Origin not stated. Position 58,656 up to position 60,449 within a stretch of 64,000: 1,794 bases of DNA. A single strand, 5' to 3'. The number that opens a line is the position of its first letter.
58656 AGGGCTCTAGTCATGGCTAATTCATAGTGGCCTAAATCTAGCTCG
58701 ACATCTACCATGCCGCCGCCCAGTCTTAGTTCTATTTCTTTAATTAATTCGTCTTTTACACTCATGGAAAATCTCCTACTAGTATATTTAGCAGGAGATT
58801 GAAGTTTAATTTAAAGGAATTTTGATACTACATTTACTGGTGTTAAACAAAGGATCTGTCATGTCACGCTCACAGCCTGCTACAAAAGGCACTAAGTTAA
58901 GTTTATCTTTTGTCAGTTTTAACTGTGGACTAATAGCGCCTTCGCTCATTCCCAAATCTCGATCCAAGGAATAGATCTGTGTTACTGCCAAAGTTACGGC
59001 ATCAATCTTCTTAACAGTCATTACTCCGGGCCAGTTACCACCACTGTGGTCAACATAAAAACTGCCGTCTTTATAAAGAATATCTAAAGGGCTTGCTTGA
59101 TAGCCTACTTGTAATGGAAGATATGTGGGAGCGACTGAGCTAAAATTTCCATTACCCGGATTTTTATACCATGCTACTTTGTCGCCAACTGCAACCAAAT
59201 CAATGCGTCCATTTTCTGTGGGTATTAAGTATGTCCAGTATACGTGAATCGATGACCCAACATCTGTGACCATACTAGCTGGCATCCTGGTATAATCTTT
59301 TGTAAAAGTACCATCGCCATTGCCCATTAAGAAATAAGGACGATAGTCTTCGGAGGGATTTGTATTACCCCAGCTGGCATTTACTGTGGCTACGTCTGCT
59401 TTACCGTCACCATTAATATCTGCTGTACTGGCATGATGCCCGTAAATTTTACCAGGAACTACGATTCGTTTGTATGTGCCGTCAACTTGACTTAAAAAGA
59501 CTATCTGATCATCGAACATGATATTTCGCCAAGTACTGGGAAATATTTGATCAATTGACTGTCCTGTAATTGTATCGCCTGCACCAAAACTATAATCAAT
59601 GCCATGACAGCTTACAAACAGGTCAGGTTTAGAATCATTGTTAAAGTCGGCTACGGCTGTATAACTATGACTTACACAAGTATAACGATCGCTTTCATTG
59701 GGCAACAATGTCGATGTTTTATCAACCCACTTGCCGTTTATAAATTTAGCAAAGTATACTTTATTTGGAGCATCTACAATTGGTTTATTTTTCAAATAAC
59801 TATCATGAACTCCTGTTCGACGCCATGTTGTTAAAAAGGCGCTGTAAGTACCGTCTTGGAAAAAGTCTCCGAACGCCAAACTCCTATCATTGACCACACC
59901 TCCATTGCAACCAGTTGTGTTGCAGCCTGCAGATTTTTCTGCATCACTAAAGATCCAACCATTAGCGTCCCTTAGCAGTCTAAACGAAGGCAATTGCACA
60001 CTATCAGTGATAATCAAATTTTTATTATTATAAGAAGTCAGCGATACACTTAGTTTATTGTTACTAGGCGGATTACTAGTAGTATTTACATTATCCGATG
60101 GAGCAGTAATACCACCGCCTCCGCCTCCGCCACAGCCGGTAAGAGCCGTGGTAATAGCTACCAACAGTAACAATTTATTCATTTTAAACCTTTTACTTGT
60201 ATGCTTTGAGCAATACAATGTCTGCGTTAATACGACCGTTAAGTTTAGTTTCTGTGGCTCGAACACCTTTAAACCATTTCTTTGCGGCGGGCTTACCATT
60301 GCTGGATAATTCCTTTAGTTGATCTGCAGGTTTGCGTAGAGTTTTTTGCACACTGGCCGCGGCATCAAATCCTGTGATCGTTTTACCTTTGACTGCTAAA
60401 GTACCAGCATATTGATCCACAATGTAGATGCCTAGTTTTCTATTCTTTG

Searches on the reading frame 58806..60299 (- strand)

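Call 9: search_protein_families(library=phrogs, proteins=[window:58806-60299:-], max_evalue=0.00001)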
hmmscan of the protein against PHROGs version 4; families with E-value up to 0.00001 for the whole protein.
window:58806-60299:- (497 aa): 0 families

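Call 33: search_protein_families(library=pfam, proteins=[window:58806-60299:-], max_evalue=0.001)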
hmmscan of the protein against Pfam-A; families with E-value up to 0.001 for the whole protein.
window:58806-60299:- (497 aa): 2 families
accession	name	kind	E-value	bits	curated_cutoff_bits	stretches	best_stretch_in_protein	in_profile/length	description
PF13517.12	FG-GAP_3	-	1.1e-14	55.2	26.9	0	178-229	15-61/61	FG-GAP-like repeat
PF01839.29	FG-GAP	-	2.2e-09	37.4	22.1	1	287-310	2-25/37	FG-GAP repeat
